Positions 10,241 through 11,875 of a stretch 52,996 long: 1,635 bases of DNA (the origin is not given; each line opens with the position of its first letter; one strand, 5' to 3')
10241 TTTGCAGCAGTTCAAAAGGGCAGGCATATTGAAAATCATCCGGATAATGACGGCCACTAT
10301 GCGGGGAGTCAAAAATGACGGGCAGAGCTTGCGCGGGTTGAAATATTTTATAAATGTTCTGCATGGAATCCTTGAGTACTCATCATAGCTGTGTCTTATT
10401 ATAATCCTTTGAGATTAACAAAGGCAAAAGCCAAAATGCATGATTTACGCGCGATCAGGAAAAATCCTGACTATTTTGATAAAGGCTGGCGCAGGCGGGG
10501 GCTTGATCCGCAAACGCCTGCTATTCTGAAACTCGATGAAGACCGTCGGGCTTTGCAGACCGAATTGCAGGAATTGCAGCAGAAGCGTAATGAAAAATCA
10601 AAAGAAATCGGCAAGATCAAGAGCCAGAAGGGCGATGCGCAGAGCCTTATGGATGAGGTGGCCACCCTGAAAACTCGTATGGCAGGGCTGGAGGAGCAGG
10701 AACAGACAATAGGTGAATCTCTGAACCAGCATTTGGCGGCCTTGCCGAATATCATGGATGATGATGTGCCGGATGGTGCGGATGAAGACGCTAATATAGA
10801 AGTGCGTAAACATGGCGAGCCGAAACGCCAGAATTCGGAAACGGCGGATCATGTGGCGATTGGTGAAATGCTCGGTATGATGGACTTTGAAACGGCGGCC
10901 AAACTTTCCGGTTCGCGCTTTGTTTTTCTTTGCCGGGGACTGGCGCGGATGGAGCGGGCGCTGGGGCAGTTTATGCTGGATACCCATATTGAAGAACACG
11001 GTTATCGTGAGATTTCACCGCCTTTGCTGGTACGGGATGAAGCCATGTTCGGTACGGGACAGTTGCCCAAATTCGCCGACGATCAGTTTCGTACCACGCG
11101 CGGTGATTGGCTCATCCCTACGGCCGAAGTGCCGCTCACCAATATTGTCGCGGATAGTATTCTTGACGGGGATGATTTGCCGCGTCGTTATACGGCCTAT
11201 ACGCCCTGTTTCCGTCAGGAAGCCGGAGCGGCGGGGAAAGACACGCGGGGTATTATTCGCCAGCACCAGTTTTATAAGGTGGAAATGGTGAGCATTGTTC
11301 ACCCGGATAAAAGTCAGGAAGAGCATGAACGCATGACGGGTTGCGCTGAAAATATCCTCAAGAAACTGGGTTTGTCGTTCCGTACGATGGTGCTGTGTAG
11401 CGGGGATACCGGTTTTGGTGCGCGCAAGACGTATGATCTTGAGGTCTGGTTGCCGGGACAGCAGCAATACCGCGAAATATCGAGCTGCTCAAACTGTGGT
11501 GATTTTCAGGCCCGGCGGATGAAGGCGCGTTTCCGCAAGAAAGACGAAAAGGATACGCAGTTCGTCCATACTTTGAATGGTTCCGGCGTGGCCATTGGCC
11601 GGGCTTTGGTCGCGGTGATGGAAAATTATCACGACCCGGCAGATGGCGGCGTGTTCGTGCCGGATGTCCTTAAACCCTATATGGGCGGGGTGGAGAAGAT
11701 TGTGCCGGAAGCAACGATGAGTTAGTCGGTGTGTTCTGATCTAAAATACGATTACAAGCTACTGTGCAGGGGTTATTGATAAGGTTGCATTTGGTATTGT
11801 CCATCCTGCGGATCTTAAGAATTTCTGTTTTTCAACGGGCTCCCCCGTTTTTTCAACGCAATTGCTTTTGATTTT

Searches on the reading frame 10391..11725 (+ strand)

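Call 78: search_protein_families(library=pfam, proteins=[window:10391-11725:+], max_evalue=0.00001)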
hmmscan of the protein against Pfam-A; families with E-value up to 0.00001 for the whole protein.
window:10391-11725:+ (444 aa): 2 families
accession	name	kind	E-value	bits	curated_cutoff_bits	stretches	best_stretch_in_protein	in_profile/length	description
PF00587.30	tRNA-synt_2b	-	3.3e-41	141.7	29.3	1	240-413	12-179/179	tRNA synthetase class II core domain (G, H, P, S and T)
PF02403.27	Seryl_tRNA_N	-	4.8e-29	101.2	28.2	1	16-121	1-107/108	Seryl-tRNA synthetase N-terminal domain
